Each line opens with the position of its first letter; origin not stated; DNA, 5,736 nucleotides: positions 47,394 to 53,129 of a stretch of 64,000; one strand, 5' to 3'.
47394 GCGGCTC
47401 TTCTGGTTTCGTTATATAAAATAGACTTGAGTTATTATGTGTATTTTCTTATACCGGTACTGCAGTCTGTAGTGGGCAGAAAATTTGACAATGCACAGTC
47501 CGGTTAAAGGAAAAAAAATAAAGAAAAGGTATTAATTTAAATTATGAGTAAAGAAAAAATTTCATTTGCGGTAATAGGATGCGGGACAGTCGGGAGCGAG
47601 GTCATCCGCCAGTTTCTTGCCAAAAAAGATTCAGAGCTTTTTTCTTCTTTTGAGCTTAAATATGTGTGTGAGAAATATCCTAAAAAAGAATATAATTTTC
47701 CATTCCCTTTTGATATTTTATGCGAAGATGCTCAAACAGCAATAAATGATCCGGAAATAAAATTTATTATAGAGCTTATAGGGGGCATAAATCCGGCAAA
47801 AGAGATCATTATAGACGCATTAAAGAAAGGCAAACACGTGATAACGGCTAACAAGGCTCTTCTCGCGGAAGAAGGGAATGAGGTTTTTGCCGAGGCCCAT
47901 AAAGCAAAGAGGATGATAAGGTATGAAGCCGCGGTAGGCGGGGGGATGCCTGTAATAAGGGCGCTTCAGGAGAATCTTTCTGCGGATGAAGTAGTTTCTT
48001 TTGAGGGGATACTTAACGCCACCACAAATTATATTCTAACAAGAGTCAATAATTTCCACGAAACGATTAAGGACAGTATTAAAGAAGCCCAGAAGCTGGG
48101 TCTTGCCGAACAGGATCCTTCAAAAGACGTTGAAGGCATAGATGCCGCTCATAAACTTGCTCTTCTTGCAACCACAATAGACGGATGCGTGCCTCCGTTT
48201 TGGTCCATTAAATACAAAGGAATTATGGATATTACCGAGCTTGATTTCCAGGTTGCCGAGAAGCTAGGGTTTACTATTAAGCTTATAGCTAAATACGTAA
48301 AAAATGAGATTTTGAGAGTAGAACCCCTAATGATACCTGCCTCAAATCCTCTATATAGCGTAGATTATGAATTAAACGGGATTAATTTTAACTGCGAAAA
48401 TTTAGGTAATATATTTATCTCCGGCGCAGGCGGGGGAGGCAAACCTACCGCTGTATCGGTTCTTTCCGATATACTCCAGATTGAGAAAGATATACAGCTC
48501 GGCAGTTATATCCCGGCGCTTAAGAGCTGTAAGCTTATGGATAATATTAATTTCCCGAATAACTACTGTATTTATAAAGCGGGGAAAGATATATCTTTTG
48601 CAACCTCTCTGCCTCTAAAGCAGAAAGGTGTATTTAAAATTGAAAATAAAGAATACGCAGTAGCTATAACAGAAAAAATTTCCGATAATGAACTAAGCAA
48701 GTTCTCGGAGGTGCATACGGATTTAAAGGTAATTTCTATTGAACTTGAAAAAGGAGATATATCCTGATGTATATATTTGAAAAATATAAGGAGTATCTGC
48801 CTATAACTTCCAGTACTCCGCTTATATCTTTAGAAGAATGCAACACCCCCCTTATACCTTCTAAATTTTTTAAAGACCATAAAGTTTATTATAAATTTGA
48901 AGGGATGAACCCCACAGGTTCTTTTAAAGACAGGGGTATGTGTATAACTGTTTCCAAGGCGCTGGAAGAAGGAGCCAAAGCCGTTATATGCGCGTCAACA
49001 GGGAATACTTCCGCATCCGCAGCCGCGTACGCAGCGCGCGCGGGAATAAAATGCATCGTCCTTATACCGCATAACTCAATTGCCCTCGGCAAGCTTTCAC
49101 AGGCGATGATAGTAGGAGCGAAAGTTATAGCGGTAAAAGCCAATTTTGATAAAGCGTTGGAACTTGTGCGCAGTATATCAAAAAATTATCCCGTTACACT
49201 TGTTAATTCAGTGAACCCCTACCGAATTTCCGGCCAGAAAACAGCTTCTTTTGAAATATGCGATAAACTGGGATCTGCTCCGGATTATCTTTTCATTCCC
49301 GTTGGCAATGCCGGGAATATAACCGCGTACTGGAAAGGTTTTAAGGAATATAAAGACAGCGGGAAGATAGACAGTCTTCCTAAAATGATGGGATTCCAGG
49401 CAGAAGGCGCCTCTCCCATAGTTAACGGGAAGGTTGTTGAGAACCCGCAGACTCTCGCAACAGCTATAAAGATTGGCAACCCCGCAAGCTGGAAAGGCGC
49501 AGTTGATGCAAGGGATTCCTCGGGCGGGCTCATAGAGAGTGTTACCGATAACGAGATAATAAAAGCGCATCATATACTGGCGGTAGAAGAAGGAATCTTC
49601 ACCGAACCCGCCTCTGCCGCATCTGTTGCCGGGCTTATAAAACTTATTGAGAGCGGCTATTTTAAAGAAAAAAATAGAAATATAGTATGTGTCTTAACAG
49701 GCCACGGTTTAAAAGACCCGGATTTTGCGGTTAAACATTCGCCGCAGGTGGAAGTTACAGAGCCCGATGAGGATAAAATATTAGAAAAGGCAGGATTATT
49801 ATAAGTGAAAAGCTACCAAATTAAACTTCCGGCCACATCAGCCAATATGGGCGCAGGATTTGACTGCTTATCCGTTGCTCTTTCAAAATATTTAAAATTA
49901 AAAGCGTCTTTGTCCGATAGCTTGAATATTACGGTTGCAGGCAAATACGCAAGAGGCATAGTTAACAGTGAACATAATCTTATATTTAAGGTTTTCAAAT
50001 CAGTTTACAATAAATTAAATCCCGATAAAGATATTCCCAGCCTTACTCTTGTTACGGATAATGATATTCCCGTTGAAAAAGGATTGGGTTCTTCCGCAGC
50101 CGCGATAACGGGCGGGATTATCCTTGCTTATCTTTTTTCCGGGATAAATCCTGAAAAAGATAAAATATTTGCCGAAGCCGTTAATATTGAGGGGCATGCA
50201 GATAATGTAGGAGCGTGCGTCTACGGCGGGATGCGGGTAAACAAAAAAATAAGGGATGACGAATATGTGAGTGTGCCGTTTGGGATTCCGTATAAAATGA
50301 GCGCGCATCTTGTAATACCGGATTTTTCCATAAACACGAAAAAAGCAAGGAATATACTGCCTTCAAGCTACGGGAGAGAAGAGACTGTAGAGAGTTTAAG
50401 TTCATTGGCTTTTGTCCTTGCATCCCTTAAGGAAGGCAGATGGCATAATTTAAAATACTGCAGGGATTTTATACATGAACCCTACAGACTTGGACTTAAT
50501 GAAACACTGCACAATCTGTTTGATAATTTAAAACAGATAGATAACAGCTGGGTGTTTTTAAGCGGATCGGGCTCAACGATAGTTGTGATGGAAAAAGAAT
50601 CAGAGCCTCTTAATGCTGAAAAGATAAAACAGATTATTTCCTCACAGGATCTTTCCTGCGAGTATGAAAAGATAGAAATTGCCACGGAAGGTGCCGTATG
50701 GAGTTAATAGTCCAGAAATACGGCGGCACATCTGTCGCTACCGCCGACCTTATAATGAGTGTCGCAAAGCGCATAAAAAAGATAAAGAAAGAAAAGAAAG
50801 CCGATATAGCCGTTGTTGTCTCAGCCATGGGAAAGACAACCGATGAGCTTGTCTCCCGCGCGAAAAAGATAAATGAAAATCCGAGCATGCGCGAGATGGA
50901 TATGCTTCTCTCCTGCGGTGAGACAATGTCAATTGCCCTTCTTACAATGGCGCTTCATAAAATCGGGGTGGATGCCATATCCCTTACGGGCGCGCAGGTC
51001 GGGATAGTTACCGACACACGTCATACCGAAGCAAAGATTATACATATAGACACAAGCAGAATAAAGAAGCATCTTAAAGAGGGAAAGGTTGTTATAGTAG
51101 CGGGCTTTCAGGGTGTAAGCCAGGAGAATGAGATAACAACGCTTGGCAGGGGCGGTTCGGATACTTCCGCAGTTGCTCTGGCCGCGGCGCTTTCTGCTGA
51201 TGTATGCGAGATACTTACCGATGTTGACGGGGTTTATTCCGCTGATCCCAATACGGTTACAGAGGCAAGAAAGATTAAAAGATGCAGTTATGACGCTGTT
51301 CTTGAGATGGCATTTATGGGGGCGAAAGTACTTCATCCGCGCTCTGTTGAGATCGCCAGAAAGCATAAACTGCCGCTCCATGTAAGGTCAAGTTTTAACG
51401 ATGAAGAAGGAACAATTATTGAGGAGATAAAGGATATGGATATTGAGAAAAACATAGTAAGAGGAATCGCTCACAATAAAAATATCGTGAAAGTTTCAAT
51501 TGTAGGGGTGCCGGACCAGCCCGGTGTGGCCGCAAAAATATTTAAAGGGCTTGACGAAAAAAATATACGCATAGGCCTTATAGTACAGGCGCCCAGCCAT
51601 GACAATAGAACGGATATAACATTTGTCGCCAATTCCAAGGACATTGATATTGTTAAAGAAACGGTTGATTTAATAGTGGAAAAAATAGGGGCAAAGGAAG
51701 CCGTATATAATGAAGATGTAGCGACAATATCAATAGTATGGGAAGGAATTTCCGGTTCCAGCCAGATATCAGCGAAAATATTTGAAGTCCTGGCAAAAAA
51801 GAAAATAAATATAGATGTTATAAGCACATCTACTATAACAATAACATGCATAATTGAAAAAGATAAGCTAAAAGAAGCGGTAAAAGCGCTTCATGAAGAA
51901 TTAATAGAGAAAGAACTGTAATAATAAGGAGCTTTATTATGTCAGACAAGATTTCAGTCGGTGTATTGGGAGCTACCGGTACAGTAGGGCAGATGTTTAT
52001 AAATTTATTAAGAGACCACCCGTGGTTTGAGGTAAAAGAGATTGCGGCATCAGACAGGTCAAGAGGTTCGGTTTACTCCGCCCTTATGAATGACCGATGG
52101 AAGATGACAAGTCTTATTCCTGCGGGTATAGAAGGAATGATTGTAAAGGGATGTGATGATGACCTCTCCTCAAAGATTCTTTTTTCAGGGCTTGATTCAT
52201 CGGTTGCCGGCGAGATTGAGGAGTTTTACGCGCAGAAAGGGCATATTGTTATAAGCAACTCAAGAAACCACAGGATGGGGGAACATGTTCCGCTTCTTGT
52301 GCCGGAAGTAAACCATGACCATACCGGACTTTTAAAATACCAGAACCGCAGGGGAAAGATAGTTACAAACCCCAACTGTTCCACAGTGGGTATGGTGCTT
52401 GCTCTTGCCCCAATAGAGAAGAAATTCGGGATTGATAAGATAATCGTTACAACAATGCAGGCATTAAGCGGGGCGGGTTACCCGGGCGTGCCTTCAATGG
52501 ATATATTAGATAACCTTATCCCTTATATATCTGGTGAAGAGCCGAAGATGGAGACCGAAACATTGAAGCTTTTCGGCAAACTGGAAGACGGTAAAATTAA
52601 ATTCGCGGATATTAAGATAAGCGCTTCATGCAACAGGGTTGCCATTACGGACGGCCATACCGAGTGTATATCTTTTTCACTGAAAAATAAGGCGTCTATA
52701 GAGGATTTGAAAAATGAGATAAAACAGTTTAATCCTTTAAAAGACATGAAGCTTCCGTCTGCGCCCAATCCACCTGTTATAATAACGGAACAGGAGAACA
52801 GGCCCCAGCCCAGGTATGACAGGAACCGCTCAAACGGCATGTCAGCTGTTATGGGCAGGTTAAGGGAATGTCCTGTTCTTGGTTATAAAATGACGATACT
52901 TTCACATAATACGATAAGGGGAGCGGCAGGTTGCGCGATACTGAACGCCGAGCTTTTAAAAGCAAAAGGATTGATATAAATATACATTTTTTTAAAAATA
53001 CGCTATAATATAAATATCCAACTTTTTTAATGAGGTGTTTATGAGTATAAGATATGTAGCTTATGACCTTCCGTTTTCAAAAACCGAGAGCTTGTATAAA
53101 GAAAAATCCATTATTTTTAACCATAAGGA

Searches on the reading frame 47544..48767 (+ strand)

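Call 65: search_protein_families(library=pfam, proteins=[window:47544-48767:+], max_evalue=0.00001)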
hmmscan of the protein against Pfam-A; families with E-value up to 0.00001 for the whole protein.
window:47544-48767:+ (407 aa): 3 families
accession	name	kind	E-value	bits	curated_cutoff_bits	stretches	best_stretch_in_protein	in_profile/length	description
PF00742.24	Homoserine_dh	-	4.7e-51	173.5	22.9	1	136-311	1-173/173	Homoserine dehydrogenase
PF03447.22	NAD_binding_3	-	3.2e-17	63.7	24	1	12-128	1-116/116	Homoserine dehydrogenase, NAD binding domain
PF01408.29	GFO_IDH_MocA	-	9.4e-06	26.7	24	0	7-125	2-116/120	Oxidoreductase family, NAD-binding Rossmann fold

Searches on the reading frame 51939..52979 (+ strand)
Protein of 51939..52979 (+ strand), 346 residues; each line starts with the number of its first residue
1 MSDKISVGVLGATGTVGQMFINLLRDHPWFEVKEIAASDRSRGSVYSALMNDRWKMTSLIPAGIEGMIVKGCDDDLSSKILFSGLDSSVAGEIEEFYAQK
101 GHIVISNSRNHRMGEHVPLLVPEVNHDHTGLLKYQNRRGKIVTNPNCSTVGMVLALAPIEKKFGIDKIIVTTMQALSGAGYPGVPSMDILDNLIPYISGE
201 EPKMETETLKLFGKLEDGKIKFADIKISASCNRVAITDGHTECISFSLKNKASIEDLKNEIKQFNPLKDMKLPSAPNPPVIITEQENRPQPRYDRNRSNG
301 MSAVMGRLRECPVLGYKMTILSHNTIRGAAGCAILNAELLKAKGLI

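Call 44: search_protein_families(library=pfam, proteins=[window:51939-52979:+])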
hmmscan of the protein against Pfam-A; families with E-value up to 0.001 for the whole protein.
window:51939-52979:+ (346 aa): 2 families
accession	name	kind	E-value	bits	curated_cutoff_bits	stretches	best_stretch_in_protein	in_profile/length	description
PF02774.23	Semialdhyde_dhC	-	1.1e-37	130.5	26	1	156-326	1-183/184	Semialdehyde dehydrogenase, dimerisation domain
PF01118.30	Semialdhyde_dh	-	2.5e-25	89.6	26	1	7-129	2-118/121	Semialdehyde dehydrogenase, NAD binding domain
